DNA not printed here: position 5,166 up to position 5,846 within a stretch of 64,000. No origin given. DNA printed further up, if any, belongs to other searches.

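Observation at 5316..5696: Secreted mini-protein that is about one-third tyrosine (YG/RY repeats)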

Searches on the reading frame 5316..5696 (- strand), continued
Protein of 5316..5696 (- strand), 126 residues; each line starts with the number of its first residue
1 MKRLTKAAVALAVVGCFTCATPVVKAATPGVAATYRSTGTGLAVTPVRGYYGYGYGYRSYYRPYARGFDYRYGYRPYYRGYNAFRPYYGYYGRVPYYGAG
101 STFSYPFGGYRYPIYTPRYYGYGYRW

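Call 56: find_encoding_contigs(protein=P0019, flank=4000, max_places=1)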
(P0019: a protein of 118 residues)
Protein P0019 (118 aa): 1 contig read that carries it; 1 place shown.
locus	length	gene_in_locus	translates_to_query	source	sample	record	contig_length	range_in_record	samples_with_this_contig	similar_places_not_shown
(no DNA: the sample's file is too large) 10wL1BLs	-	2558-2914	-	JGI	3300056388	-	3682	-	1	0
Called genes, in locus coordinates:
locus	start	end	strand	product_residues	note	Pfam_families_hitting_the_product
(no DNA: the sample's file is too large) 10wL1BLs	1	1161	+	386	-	?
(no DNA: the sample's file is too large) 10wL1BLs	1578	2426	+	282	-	PF00140:Sigma70_r1_2, PF04542:Sigma70_r2, PF04539:Sigma70_r3, PF04545:Sigma70_r4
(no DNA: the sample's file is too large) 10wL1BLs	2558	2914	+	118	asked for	-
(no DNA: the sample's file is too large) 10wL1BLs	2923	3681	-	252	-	?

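Call 63: find_homologous_proteins(query=A2, max_evalue=0.001)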
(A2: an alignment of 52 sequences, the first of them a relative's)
Query A2 (52 sequences) (126 aa, profile of the alignment): 739 proteins with E <= 0.001 among 8000 candidates; the best 120 are listed.
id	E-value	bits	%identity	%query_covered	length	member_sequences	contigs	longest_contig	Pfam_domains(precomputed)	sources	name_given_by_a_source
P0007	3.8e-28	117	32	73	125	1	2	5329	-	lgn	-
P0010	2.8e-27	114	29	79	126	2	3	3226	-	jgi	jgi:hypothetical protein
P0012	3.1e-27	114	31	69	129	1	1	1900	-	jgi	jgi:hypothetical protein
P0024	3.4e-27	114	22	99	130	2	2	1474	-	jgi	jgi:hypothetical protein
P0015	4.2e-26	110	35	48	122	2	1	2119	-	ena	-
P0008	4.8e-26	110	33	74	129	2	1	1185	-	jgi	jgi:hypothetical protein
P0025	1.7e-25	108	40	40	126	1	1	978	-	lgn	-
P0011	1.3e-23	102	31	77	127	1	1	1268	-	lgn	-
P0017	1.7e-23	102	37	98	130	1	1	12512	-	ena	-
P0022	3.4e-23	101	37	71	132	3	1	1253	-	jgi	-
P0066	1.5e-22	99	-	-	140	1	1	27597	-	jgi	jgi:hypothetical protein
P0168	1.7e-22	98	37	71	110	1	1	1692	-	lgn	-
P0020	2.3e-21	95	36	79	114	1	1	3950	-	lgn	-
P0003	1.1e-20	93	40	54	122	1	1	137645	-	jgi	-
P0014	3.0e-20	91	-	-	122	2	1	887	-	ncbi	-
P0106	2.7e-18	85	-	-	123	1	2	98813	-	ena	-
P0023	9.5e-17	80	-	-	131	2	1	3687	-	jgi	-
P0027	9.8e-16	77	33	64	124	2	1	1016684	-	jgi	-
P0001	5.8e-14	71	100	100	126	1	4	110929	-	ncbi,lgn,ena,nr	ncbi:MAG: hypothetical protein DWQ37_06995 [Planctomycetota bacterium]|nr:MAG: hypothetical protein 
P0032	8.6e-14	70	-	-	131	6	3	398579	-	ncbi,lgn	-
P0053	1.7e-13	69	-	-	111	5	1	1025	-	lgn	-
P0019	3.8e-12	65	-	-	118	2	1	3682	-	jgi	jgi:hypothetical protein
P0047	1.4e-11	63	-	-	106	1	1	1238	-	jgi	jgi:hypothetical protein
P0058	5.5e-11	61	-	-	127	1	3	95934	-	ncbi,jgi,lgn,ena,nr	ncbi:MAG TPA: hypothetical protein VNH11_09300 [Pirellulales bacterium]|nr:hypothetical protein [Pir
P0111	1.2e-9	57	-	-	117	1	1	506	-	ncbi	-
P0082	2.2e-9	56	-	-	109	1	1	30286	-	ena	-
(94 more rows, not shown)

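Call 64: search_dna_similar(query=P0047, collection=plasmids, mode=protein, max_evalue=0.001, max_rows=15)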
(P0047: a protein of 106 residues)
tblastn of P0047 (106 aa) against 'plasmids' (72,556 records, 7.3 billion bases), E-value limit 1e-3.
No match.

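Call 66: search_protein_families(library=pfam, proteins=[P0001, P0003, P0017, P0023, P0047, P0053, P0066, P0058, P0101, P0113], max_evalue=10)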
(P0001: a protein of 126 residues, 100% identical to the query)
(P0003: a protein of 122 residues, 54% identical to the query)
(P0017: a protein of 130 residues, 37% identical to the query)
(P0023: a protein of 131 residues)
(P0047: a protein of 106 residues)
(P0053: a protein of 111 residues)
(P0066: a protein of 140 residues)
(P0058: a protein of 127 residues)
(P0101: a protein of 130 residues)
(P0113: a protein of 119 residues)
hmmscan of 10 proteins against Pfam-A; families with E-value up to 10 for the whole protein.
P0001 (126 aa): 0 families

P0003 (122 aa): 0 families

P0017 (130 aa): 0 families

P0023 (131 aa): 0 families

P0047 (106 aa): 0 families

P0053 (111 aa): 0 families

P0066 (140 aa): 0 families

P0058 (127 aa): 1 family
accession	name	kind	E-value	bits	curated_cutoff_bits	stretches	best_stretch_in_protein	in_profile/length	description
PF09180.16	ProRS-C_1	-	0.063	13.9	31.5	1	12-34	14-36/71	Prolyl-tRNA synthetase, C-terminal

P0101 (130 aa): 1 family
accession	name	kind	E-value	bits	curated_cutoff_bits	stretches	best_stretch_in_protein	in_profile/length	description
PF12071.13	DUF3551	-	0.33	11.6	26.5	1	6-42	1-35/78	Protein of unknown function (DUF3551)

P0113 (119 aa): 1 family
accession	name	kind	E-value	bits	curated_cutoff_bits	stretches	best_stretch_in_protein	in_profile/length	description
PF04996.17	AstB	-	0.04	13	27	1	14-54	99-139/443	Succinylarginine dihydrolase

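Call 67: search_solved_structures(query=A2, max_evalue=1)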
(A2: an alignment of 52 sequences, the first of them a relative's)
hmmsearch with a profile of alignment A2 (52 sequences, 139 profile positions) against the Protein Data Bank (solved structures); distinct sequences matched with E-value up to 1: 2.
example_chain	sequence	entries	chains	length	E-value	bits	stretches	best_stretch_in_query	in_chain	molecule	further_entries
7rd1_M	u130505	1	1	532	0.026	18.4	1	23-101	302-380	Penton protein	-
8htu_9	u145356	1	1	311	0.51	14.2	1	33-112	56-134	Chlorophyll a-b binding protein, chloroplastic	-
